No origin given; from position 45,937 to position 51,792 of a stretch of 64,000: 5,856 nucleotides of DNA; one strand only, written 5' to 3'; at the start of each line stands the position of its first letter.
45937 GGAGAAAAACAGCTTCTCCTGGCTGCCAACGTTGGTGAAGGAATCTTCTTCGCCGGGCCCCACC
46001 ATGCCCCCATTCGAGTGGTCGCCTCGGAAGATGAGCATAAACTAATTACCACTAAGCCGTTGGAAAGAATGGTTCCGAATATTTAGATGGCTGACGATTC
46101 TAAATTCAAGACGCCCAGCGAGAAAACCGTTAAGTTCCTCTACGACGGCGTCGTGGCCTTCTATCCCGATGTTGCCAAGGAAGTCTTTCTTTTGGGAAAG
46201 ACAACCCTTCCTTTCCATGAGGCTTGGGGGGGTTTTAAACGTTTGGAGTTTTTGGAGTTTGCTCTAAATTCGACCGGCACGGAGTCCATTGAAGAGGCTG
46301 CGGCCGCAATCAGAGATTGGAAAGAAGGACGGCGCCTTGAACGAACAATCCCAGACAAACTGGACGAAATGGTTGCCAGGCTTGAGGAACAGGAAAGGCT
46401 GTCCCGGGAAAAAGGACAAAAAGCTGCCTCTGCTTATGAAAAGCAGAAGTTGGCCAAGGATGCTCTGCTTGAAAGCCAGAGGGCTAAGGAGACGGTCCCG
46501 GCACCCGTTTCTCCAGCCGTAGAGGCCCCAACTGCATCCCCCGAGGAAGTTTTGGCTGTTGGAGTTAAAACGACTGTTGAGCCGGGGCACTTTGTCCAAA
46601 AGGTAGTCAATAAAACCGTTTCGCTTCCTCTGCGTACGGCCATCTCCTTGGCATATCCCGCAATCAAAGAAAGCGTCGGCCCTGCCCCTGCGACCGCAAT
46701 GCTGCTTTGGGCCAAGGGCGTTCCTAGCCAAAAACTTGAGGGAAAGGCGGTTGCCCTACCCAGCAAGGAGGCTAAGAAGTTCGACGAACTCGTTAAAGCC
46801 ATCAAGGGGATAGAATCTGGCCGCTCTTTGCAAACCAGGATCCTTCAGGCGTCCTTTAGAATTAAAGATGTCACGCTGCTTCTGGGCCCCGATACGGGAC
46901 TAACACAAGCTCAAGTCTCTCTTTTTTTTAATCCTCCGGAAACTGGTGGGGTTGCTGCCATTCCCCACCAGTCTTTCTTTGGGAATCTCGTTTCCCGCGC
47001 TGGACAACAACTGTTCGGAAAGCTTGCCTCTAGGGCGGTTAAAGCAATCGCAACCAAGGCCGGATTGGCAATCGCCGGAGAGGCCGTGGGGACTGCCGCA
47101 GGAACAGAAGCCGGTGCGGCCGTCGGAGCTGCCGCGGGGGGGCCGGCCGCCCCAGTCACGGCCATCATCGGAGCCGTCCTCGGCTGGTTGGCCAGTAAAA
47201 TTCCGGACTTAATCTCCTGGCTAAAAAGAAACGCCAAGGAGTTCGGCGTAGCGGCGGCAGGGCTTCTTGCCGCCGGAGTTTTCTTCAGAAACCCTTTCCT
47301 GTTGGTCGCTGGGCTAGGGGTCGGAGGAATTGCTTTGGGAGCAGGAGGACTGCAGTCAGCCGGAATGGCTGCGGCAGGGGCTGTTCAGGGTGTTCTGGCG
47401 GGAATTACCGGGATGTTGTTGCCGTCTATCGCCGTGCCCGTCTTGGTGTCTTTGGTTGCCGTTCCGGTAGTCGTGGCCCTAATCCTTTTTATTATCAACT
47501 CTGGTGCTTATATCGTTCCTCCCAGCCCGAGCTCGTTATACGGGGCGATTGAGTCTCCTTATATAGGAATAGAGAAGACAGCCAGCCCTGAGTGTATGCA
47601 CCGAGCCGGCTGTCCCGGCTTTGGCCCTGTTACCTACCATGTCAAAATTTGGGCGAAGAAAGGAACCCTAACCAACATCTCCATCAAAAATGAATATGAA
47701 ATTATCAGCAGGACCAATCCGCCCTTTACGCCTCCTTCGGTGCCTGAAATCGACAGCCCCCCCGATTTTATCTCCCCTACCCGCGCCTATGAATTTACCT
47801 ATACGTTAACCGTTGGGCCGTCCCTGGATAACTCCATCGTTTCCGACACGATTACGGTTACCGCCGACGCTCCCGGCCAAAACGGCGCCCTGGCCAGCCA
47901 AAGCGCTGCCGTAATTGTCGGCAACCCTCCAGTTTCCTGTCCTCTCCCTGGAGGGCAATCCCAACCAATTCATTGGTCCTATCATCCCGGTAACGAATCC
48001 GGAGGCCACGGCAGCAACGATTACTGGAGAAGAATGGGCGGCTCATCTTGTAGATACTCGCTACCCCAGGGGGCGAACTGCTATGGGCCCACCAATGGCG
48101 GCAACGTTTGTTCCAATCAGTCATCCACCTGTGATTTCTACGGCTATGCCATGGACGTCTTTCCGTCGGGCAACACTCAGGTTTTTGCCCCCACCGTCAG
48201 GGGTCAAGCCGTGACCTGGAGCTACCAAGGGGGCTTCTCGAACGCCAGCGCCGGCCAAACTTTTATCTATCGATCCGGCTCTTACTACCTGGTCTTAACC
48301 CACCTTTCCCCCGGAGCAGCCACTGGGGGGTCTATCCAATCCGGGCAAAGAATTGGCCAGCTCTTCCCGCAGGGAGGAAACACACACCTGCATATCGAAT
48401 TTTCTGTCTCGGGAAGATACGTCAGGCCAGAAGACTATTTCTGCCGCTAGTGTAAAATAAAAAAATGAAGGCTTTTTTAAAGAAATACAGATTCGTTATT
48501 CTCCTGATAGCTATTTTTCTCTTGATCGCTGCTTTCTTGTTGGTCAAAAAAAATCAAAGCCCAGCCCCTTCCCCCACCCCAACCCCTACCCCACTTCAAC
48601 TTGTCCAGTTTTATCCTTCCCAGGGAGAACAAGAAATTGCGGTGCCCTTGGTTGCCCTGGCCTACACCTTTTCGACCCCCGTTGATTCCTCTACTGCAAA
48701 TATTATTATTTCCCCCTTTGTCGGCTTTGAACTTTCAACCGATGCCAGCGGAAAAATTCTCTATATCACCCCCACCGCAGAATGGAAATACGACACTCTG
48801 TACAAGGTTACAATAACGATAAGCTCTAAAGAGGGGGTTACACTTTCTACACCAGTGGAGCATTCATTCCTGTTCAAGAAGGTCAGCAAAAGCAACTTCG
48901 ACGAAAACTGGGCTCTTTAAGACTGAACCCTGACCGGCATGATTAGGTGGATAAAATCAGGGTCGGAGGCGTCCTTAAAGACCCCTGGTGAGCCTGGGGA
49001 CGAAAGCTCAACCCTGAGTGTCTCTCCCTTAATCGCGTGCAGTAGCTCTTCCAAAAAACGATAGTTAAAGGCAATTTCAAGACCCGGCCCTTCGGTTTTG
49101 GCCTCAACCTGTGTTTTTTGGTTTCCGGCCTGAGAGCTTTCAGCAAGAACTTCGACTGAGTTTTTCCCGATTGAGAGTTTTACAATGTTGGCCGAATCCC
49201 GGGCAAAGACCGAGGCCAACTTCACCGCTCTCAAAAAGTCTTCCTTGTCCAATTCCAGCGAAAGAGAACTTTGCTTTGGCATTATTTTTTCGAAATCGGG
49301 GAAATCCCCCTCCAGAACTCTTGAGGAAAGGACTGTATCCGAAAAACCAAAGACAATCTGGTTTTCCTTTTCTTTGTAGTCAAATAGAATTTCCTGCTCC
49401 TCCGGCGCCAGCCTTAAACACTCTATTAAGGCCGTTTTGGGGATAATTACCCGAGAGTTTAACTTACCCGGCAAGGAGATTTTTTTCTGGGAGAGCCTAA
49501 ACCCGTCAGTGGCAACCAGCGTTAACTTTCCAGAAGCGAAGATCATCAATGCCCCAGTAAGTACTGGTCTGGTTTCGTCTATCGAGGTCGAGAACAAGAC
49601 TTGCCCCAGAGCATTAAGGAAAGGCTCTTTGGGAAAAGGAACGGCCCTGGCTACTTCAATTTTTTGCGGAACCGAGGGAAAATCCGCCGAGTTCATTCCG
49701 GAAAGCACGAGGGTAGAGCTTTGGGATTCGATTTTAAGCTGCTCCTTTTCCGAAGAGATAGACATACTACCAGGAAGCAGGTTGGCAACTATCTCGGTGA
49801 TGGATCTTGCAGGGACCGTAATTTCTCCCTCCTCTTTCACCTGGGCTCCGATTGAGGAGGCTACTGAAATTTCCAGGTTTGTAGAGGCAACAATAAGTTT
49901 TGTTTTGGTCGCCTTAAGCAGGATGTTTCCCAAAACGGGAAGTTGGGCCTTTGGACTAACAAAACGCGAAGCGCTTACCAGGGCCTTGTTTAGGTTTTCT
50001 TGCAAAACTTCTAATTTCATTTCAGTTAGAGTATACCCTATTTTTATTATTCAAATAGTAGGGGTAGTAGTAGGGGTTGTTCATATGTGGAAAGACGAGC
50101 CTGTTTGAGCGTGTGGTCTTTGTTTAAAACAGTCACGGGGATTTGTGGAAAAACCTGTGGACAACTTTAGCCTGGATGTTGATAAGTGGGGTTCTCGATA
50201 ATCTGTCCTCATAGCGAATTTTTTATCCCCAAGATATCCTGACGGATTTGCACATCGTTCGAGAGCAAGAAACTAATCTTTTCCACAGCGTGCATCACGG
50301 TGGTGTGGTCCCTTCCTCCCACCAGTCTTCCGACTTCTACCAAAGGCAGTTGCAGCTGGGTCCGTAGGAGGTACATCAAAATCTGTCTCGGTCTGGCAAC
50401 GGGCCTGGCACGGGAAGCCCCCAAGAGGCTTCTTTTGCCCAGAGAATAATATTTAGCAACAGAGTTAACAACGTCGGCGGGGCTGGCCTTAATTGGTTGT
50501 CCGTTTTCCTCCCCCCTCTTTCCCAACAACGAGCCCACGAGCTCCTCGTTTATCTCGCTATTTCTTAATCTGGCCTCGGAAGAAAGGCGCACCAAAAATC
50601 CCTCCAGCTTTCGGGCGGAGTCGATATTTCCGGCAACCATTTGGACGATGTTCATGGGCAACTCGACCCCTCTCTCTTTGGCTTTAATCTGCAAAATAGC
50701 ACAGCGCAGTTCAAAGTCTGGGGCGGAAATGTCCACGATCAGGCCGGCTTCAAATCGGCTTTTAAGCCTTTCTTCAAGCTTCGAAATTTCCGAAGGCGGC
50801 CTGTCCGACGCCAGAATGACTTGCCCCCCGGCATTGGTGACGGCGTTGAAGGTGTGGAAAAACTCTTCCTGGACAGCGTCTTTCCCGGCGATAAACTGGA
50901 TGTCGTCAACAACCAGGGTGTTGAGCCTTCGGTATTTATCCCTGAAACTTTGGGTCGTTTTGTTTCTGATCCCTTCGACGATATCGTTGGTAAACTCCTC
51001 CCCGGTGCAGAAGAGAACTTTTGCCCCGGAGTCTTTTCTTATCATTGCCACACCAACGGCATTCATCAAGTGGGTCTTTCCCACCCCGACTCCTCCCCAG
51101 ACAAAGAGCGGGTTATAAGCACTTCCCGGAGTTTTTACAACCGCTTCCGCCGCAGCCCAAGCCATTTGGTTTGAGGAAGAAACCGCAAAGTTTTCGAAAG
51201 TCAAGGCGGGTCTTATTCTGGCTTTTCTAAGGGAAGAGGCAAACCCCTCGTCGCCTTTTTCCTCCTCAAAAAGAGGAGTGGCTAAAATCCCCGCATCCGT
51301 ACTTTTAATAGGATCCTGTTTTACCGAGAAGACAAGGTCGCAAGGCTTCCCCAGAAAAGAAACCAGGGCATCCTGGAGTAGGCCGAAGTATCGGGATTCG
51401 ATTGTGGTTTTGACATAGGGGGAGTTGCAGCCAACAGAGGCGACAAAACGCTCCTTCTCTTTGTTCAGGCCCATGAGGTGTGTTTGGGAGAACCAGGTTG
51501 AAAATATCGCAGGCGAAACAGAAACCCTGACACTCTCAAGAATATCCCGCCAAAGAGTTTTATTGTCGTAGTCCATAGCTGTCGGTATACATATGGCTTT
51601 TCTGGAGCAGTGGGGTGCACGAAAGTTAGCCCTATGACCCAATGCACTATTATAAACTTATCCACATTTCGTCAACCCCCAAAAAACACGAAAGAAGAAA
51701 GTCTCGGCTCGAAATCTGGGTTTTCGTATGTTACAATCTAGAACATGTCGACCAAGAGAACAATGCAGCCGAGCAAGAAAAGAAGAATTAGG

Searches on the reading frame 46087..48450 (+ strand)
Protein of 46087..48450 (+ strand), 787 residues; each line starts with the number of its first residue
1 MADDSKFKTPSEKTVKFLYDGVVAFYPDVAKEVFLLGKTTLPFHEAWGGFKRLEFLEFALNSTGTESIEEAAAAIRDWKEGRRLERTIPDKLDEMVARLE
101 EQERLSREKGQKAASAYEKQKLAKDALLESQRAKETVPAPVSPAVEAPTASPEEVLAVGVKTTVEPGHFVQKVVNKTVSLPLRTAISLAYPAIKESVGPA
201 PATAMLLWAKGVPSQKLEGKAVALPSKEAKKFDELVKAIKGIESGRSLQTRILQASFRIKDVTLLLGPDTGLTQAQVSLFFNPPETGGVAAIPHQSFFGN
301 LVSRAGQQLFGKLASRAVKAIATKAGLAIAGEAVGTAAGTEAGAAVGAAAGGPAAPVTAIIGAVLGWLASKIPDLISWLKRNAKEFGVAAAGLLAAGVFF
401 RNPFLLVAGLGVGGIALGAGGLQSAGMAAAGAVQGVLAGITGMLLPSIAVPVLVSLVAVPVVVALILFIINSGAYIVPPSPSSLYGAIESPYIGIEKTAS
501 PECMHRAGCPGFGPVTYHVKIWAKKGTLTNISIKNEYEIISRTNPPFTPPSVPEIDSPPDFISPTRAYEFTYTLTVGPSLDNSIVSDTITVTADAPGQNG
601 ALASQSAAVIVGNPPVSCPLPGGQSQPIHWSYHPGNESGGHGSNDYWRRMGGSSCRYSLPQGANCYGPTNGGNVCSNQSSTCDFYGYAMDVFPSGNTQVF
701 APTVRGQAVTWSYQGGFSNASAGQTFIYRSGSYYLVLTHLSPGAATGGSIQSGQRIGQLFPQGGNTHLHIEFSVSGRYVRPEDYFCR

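Call 39: search_protein_families(library=pfam, proteins=[window:46087-48450:+], max_evalue=0.001)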
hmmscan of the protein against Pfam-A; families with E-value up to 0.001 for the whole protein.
window:46087-48450:+ (787 aa): 1 family
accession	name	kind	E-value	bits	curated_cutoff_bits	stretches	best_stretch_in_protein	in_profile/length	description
PF01551.29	Peptidase_M23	-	2.8e-05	24.7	28.7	1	688-781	5-96/96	Peptidase family M23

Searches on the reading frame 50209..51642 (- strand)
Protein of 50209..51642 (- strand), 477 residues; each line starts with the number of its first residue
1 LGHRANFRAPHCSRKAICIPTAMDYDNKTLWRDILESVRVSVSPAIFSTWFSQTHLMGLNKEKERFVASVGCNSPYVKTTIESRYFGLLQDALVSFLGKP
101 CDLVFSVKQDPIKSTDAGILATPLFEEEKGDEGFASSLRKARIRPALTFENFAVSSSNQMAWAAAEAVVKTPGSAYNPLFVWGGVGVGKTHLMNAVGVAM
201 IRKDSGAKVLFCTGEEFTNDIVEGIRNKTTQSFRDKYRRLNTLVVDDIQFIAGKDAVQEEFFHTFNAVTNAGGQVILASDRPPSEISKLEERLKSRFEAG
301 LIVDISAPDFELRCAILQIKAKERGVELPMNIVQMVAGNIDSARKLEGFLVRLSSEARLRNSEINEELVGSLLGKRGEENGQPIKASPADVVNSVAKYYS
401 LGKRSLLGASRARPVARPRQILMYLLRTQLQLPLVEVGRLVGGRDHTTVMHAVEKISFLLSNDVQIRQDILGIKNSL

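Call 103: search_protein_families(library=pfam, proteins=[window:50209-51642:-], max_evalue=0.00001)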
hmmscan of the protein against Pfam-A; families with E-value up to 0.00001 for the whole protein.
window:50209-51642:- (477 aa): 5 families
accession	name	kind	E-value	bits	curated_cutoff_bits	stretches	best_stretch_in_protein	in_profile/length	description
PF00308.24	Bac_DnaA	-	1.1e-60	204.9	23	1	146-304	4-162/162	Bacterial DnaA ATPAse domain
PF08299.17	Bac_DnaA_C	-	3.8e-22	78.5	31.5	1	389-456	2-69/69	Bacterial dnaA protein helix-turn-helix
PF01695.23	IstB_IS21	-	2.6e-07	30.9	24.1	1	179-282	95-195/238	IstB-like ATP binding protein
PF11638.13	DnaA_N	-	2.1e-06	27.8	24.6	1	29-93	2-63/65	DnaA N-terminal domain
PF00004.35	AAA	-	7.6e-06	26.8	21.2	0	180-298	2-128/131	ATPase family associated with various cellular activities (AAA)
